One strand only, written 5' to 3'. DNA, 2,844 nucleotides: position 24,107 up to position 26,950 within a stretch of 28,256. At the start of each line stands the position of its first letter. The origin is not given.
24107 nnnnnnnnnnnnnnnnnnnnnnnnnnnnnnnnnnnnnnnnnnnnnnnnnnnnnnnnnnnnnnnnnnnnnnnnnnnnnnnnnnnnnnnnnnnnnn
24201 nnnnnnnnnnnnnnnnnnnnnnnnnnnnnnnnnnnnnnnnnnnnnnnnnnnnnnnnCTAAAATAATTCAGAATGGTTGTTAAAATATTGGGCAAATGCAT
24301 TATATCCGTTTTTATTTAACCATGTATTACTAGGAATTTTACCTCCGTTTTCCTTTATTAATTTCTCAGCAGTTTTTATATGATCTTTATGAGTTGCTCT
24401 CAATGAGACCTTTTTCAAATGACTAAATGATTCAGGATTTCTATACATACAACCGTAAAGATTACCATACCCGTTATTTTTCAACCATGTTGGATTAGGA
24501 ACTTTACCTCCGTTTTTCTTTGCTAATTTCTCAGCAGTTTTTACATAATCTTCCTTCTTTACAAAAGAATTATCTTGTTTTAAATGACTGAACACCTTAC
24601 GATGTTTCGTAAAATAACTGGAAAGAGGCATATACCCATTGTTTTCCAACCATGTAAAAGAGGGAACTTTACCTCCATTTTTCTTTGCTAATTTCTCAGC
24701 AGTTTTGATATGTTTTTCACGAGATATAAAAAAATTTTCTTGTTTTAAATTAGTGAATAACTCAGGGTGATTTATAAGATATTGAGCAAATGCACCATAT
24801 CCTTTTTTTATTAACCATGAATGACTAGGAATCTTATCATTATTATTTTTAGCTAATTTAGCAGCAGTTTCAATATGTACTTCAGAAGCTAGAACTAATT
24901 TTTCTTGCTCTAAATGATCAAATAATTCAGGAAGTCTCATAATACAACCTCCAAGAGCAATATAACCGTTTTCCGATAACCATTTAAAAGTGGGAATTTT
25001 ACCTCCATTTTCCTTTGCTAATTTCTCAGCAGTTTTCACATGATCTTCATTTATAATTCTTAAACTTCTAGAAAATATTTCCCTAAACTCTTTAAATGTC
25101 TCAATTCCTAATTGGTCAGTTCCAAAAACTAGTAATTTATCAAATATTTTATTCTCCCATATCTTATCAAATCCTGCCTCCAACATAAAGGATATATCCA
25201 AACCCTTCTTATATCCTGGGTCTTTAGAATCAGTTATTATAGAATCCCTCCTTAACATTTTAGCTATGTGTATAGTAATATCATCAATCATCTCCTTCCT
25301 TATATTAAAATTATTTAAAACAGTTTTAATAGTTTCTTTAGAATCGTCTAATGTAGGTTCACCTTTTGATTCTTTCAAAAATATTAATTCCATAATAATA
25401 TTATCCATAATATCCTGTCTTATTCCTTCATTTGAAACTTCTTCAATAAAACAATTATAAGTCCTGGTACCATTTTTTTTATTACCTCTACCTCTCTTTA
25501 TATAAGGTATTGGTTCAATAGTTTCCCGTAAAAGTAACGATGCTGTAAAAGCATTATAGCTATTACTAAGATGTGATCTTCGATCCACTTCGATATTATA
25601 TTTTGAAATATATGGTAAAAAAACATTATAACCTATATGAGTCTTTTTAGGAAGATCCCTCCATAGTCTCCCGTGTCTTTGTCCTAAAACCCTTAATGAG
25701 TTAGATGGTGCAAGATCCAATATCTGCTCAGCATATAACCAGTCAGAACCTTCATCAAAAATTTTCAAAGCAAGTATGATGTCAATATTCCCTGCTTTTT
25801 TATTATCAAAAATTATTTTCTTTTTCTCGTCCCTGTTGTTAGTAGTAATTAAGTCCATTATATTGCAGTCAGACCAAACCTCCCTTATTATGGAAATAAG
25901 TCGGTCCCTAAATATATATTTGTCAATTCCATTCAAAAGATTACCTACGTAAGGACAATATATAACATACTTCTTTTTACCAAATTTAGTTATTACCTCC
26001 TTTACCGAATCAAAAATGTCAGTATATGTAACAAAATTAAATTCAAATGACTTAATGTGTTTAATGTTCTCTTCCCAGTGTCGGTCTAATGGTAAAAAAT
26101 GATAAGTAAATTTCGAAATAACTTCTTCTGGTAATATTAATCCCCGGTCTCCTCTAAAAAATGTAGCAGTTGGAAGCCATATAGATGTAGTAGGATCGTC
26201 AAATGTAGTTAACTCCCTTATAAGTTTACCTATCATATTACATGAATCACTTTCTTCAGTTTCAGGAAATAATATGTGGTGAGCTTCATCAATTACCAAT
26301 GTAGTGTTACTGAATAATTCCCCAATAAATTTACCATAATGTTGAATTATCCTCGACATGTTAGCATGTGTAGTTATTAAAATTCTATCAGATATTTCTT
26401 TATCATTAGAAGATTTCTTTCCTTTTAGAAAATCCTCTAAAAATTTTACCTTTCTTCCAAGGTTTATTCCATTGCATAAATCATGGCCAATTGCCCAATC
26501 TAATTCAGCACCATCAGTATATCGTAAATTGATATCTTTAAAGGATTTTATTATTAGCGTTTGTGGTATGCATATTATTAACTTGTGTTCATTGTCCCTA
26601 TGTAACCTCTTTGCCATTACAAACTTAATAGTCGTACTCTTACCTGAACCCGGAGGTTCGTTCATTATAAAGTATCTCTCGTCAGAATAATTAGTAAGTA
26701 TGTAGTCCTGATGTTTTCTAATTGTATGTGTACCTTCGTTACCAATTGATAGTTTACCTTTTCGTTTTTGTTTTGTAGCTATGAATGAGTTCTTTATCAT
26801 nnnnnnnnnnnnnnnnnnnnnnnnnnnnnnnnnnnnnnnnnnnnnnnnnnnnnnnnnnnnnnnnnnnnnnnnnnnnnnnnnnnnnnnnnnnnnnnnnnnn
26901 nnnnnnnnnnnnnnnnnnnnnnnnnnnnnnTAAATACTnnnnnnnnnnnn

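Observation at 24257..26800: Stand-alone transcription unit encoding an SF2 DEAH helicase with five C-terminal tandem repeats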

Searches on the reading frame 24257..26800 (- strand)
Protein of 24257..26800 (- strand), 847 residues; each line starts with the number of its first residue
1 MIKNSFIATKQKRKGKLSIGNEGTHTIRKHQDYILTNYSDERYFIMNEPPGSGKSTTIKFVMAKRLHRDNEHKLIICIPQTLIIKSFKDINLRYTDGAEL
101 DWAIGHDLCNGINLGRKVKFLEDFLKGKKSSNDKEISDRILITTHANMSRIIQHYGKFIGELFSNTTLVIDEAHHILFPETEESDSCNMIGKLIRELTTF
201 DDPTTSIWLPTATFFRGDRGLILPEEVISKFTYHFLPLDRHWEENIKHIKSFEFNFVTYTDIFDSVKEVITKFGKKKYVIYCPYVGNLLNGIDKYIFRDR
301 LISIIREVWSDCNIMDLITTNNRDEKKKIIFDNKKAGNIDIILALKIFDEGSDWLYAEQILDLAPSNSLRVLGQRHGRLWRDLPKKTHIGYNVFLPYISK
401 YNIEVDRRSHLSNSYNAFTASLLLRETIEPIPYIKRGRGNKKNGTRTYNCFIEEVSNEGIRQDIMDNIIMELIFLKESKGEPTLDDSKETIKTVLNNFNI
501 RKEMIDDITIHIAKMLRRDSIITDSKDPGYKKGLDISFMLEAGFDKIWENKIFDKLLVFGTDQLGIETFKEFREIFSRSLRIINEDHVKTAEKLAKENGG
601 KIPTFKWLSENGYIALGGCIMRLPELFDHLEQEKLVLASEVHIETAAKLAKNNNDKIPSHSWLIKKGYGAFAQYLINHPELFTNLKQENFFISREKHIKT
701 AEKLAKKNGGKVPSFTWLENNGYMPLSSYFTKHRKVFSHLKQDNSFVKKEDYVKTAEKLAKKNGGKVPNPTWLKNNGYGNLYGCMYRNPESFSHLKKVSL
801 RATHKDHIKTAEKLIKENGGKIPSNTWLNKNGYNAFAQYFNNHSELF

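Call 5: search_protein_families(library=pfam, proteins=[window:24257-26800:-], max_evalue=1)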
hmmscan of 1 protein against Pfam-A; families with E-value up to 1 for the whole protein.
window:24257-26800:- (847 aa): 9 families
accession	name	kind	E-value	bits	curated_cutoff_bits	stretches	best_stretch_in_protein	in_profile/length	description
PF04851.21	ResIII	-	5.1e-08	33.4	22.5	1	26-179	3-140/164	Type III restriction enzyme, res subunit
PF00270.35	DEAD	-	5.1e-07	30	26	1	29-214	2-160/167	DEAD/DEAH box helicase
PF00271.37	Helicase_C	-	0.0016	19.1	23.5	1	311-381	39-108/110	Helicase conserved C-terminal domain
PF13401.12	AAA_22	-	0.0071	17.1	27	1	49-200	13-107/130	AAA domain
PF22590.2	Cas3-like_C_2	-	0.033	14.9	27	1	330-382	51-104/106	CRISPR-associated nuclease/helicase Cas3, C-terminal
PF12290.13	DUF3802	-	0.067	14.1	26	0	718-745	3-30/111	Protein of unknown function (DUF3802)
PF23984.1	DUF7307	-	0.12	12.8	27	0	623-681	38-98/129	Pam3 gp33-like protein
PF13245.12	AAA_19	-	0.17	12.5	25.1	1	35-79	5-49/134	AAA domain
PF07875.18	Coat_F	-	0.21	12.3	25.7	1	441-467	13-39/63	Coat F domain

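Call 6: search_protein_families(library=phrogs, proteins=[window:24257-26800:-], max_evalue=0.1)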
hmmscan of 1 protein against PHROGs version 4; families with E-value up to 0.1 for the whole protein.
window:24257-26800:- (847 aa): 8 families
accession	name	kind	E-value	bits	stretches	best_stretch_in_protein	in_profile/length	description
phrog_16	-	DNA, RNA and nucleotide metabolism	5.6e-08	32.5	1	26-391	272-596/986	DNA helicase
phrog_2266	-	unknown function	5.7e-06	27.3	0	584-616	44-76/144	-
phrog_38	-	head and packaging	0.0012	18.6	1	28-77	291-342/760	terminase large subunit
phrog_4758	-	head and packaging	0.0063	16.9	1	35-77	53-94/243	terminase large subunit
phrog_6680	-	unknown function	0.0066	17.4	0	805-835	19-47/78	-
phrog_2378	-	unknown function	0.061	14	0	623-671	64-114/189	-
phrog_9792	-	unknown function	0.065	14.3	0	747-767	36-56/67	-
phrog_2397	-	unknown function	0.097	14.1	0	575-609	22-56/61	-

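Call 7: search_dna_similar(query=window:24257-26800:-, collection=phages, mode=protein, max_rows=40)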
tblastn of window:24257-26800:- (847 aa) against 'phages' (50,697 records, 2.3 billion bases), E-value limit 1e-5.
Records with a match: 2; places in all: 8; records where one place covers at least 80% of the query: 1.
Best place of each record, by identity: <60% 2.
By first word of the organism name: Tunturiibacter 1; Ralstonia 1.
By host as written in the record: Tunturiibacter psychrotolerans X4BP1 1; Ralstonia solanacearum Race 3, Biovar 1 1.
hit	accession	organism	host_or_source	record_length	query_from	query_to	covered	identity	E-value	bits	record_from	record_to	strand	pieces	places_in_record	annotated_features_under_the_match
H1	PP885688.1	Tunturiibacter phage Tunturi_5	Tunturiibacter psychrotolerans X4BP1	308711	71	847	86%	25.9%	6e-28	220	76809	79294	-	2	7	DNA helicase (x2)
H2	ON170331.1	Ralstonia phage YO199.nanopore_3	Ralstonia solanacearum Race 3, Biovar 1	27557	42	430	46%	25.7%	3e-21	106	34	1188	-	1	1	record has no annotation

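Call 12: find_homologous_proteins(query=window:24257-26800:-)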
Query window:24257-26800:- (847 aa): 95 proteins with E <= 0.001 among 8000 candidates.
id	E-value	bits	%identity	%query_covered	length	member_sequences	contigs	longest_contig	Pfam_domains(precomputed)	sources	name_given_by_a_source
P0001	0.0e+0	1952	100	100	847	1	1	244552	PF00270.36,PF26683.1,PF04851.22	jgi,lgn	jgi:superfamily II DNA or RNA helicase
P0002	4.7e-243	827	47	98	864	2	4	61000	PF00270.36,PF26683.1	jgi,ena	-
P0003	8.8e-236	803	47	96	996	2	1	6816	PF00270.36,PF04851.22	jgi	-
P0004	6.8e-226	770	41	97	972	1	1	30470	PF00270.36,PF00271.38,PF26683.1,PF04851.22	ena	-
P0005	2.6e-224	765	41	99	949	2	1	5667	PF00270.36,PF26683.1,PF04851.22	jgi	jgi:hypothetical protein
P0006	6.3e-222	757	43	97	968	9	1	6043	PF12924.13,PF00270.36,PF00176.30,PF21506.4,PF26683.1,PF04851.22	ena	-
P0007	5.4e-196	672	42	97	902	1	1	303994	PF00270.36,PF00271.38,PF04851.22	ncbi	-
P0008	2.3e-179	617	38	96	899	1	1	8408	PF12924.13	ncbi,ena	-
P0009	3.6e-178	613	38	95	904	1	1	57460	PF12924.13,PF00271.38,PF06290.17,PF26683.1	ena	-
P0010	1.6e-175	604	40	100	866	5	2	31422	PF00270.36,PF00271.38,PF26683.1,PF04851.22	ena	-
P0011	5.8e-175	602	43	85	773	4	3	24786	PF00270.36,PF00271.38,PF04851.22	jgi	jgi:superfamily II DNA or RNA helicase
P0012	4.3e-172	592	39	94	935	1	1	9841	PF00270.36,PF00271.38,PF04851.22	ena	-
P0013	1.9e-171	590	38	98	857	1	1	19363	PF00270.36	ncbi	-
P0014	1.8e-168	581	43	78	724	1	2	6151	PF00270.36,PF00271.38,PF04851.22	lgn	-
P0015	5.5e-164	566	43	82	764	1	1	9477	PF00270.36,PF00271.38,PF04851.22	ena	-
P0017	6.0e-158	546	37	97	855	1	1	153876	PF00271.38,PF04851.22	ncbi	-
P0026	3.1e-116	408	41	68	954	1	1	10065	PF00270.36,PF00271.38,PF04851.22,PF14882.12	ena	-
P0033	1.1e-69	254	30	65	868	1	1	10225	PF03457.20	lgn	-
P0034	3.3e-60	222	29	67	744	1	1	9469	PF00270.36,PF03457.20,PF04851.22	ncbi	-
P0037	5.8e-50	188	29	65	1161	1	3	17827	PF00270.36,PF04851.22,PF14882.12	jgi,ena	-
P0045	1.8e-41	160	26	65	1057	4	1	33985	PF00270.36,PF03457.20,PF04851.22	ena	-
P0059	1.3e-34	138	29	57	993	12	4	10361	PF00270.36,PF09044.16,PF03457.20,PF04851.22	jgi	-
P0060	6.4e-34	135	30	47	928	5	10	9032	PF00270.36,PF09373.16,PF13245.13,PF03457.20,PF04851.22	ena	-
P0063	8.7e-33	132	29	47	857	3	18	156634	PF00270.36,PF09044.16,PF13245.13,PF00271.38,PF03457.20,PF04851.22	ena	-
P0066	5.5e-31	126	29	47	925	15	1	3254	PF00270.36,PF00271.38,PF03457.20,PF04851.22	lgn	-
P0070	2.3e-29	120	26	66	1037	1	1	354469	PF00271.38,PF03457.20,PF04851.22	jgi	jgi:superfamily II DNA or RNA helicase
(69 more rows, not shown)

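Call 18: search_protein_families(library=pfam, proteins=[P0033, P0034, P0045, P0059, P0060, P0063, P0066, P0070, P0026, P0037], max_evalue=0.01)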
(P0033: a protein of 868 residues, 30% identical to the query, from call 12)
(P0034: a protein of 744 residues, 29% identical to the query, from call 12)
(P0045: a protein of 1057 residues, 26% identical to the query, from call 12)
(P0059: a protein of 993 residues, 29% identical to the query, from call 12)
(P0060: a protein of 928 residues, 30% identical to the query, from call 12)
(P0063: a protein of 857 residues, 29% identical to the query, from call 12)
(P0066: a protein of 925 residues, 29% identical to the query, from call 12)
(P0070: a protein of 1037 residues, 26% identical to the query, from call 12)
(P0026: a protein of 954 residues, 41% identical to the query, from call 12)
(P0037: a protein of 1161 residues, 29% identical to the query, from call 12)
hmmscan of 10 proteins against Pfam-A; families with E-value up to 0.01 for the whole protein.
P0033 (868 aa): 4 families
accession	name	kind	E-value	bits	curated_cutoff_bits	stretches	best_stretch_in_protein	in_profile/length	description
PF03457.19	HA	-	4.4e-14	53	28.4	1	618-676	2-64/64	Helicase associated domain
PF00271.37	Helicase_C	-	8.3e-05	23.2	23.5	1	294-412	4-108/110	Helicase conserved C-terminal domain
PF04851.21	ResIII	-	0.00022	21.6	22.5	1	59-200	23-140/164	Type III restriction enzyme, res subunit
PF00270.35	DEAD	-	0.00027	21.2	26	1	55-239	10-160/167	DEAD/DEAH box helicase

P0034 (744 aa): 3 families
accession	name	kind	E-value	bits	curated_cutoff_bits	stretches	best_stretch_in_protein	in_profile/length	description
PF03457.19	HA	-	2.3e-10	41.1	28.4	1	703-729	37-63/64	Helicase associated domain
PF04851.21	ResIII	-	2.3e-06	28.1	22.5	1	6-164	3-149/164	Type III restriction enzyme, res subunit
PF00270.35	DEAD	-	9.3e-06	25.9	26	1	8-184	1-158/167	DEAD/DEAH box helicase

P0045 (1057 aa): 3 families
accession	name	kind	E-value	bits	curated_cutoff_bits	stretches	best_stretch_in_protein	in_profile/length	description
PF03457.19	HA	-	1.2e-24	86.8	28.4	3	605-667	3-63/64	Helicase associated domain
PF04851.21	ResIII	-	9.3e-08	32.6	22.5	1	33-214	6-159/164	Type III restriction enzyme, res subunit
PF00270.35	DEAD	-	1.3e-05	25.4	26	1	35-189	4-142/167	DEAD/DEAH box helicase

P0059 (993 aa): 11 families
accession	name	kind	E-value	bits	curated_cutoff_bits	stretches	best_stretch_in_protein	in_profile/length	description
PF03457.19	HA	-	2.3e-16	60.3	28.4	1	798-832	9-49/64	Helicase associated domain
PF04851.21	ResIII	-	2.7e-14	53.9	22.5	1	29-198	6-163/164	Type III restriction enzyme, res subunit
PF00270.35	DEAD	-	1.7e-12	47.8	26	1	33-198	6-161/167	DEAD/DEAH box helicase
PF09044.15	Kp4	-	8e-09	36.1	27.8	0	646-680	53-85/125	Kp4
PF00271.37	Helicase_C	-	7.7e-05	23.4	23.5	1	354-400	63-109/110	Helicase conserved C-terminal domain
PF13245.12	AAA_19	-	0.0006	20.4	25.1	1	38-193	8-123/134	AAA domain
PF13401.12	AAA_22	-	0.00098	19.9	27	0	40-185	4-105/130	AAA domain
PF25199.1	nSTAND_NTPase5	-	0.0011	19.2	34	0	42-81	42-81/145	Novel STAND NTPase 5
PF18766.7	SWI2_SNF2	-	0.0017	18.5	26.7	1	39-174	16-134/221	SWI2/SNF2 ATPase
PF09968.15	DUF2202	-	0.0065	16.7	22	0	837-874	84-121/162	Uncharacterized protein domain (DUF2202)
PF13604.12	AAA_30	-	0.0097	16.1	27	0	39-188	15-116/191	AAA domain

P0060 (928 aa): 11 families
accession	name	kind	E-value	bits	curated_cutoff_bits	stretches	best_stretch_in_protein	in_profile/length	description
PF03457.19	HA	-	6.2e-20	71.7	28.4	1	802-851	9-63/64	Helicase associated domain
PF04851.21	ResIII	-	3.4e-14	53.5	22.5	1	33-198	20-163/164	Type III restriction enzyme, res subunit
PF00270.35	DEAD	-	1.8e-12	47.8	26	1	34-198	7-161/167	DEAD/DEAH box helicase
PF09373.15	PMBR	-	3.6e-08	33.6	24.9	0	664-682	12-30/33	Pseudomurein-binding repeat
PF13245.12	AAA_19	-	2.2e-05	25.1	25.1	1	38-207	8-131/134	AAA domain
PF00271.37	Helicase_C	-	3.4e-05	24.5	23.5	1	354-400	63-109/110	Helicase conserved C-terminal domain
PF08418.15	Pol_alpha_B_N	-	0.00012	22.3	24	0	648-686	19-57/67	DNA polymerase alpha subunit B N-terminal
PF18766.7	SWI2_SNF2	-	0.00076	19.6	26.7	1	39-174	16-134/221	SWI2/SNF2 ATPase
PF25199.1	nSTAND_NTPase5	-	0.0011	19.3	34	0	42-82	42-82/145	Novel STAND NTPase 5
PF13604.12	AAA_30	-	0.0027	17.9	27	0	39-206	15-129/191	AAA domain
PF13401.12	AAA_22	-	0.0028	18.4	27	0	40-185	4-105/130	AAA domain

P0063 (857 aa): 9 families
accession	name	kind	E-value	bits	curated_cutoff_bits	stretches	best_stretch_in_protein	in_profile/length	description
PF04851.21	ResIII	-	2.6e-13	50.6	22.5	1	34-199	20-163/164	Type III restriction enzyme, res subunit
PF00270.35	DEAD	-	4.6e-13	49.7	26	1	32-199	4-161/167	DEAD/DEAH box helicase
PF03457.19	HA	-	4.7e-09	36.9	28.4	0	664-698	10-50/64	Helicase associated domain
PF09044.15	Kp4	-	4.3e-07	30.5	27.8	0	771-818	38-86/125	Kp4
PF13245.12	AAA_19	-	7.2e-06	26.7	25.1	1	39-208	8-131/134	AAA domain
PF00271.37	Helicase_C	-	1.8e-05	25.4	23.5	1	315-401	32-109/110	Helicase conserved C-terminal domain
PF25199.1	nSTAND_NTPase5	-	0.00016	22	34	1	40-84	39-83/145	Novel STAND NTPase 5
PF13604.12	AAA_30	-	0.00054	20.2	27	1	40-208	15-130/191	AAA domain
PF13401.12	AAA_22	-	0.0045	17.8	27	0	41-186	4-105/130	AAA domain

P0066 (925 aa): 8 families
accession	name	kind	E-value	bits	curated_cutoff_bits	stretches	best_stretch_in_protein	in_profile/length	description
PF03457.19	HA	-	5.7e-14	52.6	28.4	1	796-834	6-50/64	Helicase associated domain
PF04851.21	ResIII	-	1.9e-13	51.1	22.5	1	34-199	20-163/164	Type III restriction enzyme, res subunit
PF00270.35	DEAD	-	2.6e-12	47.2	26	1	35-199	7-161/167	DEAD/DEAH box helicase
PF00271.37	Helicase_C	-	6.8e-06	26.7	23.5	1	352-401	62-109/110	Helicase conserved C-terminal domain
PF13245.12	AAA_19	-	0.00027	21.5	25.1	1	39-207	8-130/134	AAA domain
PF08418.15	Pol_alpha_B_N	-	0.002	18.4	24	0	722-751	28-57/67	DNA polymerase alpha subunit B N-terminal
PF18766.7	SWI2_SNF2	-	0.0024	18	26.7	1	40-175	16-134/221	SWI2/SNF2 ATPase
PF07652.20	Flavi_DEAD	-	0.006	17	21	0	133-197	71-135/148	Flavivirus DEAD domain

P0070 (1037 aa): 5 families
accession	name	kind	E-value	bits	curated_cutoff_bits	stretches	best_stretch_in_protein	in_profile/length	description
PF03457.19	HA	-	3.8e-57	190.9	28.4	6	688-749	2-62/64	Helicase associated domain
PF04851.21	ResIII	-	1.4e-10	41.7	22.5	1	47-202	4-140/164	Type III restriction enzyme, res subunit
PF00271.37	Helicase_C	-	9.7e-08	32.7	23.5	1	316-418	13-109/110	Helicase conserved C-terminal domain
PF00270.35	DEAD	-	3.7e-05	23.9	26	1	51-235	4-161/167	DEAD/DEAH box helicase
PF02456.21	Adeno_IVa2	-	0.0018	17.6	21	1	65-121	89-147/370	Adenovirus IVa2 protein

P0026 (954 aa): 7 families
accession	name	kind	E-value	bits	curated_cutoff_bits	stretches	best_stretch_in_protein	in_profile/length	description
PF14882.11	INT_rpt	-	9.2e-12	45.5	26.5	1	919-951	1-36/55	Integrase repeat unit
PF00271.37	Helicase_C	-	4.6e-08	33.7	23.5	1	276-392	5-109/110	Helicase conserved C-terminal domain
PF00270.35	DEAD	-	2.9e-07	30.8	26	1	40-225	3-161/167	DEAD/DEAH box helicase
PF04851.21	ResIII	-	3.6e-07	30.7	22.5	1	36-225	3-163/164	Type III restriction enzyme, res subunit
PF22590.2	Cas3-like_C_2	-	0.0025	18.5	27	0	336-392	47-104/106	CRISPR-associated nuclease/helicase Cas3, C-terminal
PF13401.12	AAA_22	-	0.005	17.6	27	0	51-220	5-121/130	AAA domain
PF13245.12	AAA_19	-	0.007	17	25.1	0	43-90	3-50/134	AAA domain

P0037 (1161 aa): 4 families
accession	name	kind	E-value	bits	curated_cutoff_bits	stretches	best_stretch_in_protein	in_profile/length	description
PF14882.11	INT_rpt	-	7.7e-13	48.9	26.5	0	949-975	9-35/55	Integrase repeat unit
PF04851.21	ResIII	-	1.3e-07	32.2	22.5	1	35-178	16-146/164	Type III restriction enzyme, res subunit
PF00270.35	DEAD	-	1.5e-05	25.2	26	1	30-209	2-161/167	DEAD/DEAH box helicase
PF00271.37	Helicase_C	-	0.0014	19.3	23.5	1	327-395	43-108/110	Helicase conserved C-terminal domain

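Call 24: find_encoding_contigs(protein=P0001, flank=10000, max_places=3)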
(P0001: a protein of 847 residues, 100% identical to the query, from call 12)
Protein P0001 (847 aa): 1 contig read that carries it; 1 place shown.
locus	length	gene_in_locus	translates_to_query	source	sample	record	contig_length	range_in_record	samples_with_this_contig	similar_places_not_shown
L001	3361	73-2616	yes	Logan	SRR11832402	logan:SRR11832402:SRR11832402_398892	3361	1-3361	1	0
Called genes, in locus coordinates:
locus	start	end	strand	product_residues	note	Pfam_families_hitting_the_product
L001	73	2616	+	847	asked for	PF04851:ResIII, PF00270:DEAD (weak), PF26683:Tyr_recomb_halo_N (faint)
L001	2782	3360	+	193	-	?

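Call 25: find_encoding_contigs(protein=P0007, flank=10000, max_places=2)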
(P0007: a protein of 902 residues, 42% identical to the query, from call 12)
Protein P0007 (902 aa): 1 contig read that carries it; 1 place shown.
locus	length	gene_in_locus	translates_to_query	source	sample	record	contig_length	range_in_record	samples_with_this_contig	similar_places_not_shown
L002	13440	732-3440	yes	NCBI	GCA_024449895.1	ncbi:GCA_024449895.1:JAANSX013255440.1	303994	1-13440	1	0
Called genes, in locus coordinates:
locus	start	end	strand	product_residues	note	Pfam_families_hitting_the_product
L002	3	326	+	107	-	?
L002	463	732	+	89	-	-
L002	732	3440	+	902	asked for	PF04851:ResIII (weak), PF00270:DEAD, PF00271:Helicase_C (faint)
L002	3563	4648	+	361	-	PF04480:DUF559, PF18741:MTES_1575 (faint)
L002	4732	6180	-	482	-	PF07068:Gp23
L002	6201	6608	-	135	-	-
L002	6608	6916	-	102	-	-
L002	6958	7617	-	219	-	PF03420:Peptidase_S77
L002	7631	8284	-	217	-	-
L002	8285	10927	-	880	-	PF07230:Portal_T4, PF14890:Intein_splicing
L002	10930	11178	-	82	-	-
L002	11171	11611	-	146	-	-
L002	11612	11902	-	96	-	-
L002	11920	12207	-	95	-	-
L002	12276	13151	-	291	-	-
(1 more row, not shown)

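Call 26: find_encoding_contigs(protein=P0017, flank=10000, max_places=2)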
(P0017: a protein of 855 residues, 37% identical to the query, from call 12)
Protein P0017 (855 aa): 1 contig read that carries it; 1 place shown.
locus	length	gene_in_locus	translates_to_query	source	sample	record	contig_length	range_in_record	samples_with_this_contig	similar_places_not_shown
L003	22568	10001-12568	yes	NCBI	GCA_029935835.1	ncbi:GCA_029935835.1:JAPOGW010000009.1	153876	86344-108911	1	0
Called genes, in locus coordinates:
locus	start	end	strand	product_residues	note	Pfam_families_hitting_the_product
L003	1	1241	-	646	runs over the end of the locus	PF17482:Phage_sheath_1C (weak)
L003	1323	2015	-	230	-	-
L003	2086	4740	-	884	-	-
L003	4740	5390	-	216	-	-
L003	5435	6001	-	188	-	-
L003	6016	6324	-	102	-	-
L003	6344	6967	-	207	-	-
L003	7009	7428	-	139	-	PF18925:DUF5675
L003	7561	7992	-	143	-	-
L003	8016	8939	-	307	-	PF00072:Response_reg, PF00989:PAS, PF13426:PAS_9, PF08447:PAS_3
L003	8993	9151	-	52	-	-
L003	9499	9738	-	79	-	-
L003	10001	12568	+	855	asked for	PF04851:ResIII (weak), PF00271:Helicase_C (faint)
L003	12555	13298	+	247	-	-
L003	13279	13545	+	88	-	PF04055:Radical_SAM (weak)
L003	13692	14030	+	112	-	-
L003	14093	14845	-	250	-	-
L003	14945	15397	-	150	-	-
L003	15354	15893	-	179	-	PF12694:cpYpsA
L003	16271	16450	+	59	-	-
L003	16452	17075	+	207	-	PF01464:SLT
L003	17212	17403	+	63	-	-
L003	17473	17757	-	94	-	-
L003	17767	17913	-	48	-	-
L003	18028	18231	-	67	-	-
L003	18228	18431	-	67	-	-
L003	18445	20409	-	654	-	PF04851:ResIII, PF00176:SNF2-rel_dom, PF00271:Helicase_C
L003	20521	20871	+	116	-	-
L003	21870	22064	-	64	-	-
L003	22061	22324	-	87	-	-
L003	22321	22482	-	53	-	-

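Call 27: search_solved_structures(query=window:24260-26800:-, max_evalue=1)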
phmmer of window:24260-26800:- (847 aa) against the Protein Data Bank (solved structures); distinct sequences matched with E-value up to 1: 1.
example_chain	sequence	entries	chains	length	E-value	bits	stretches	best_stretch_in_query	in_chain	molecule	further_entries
2v0v_A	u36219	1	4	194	0.089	14.1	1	233-298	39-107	ORPHAN NUCLEAR RECEPTOR NR1D2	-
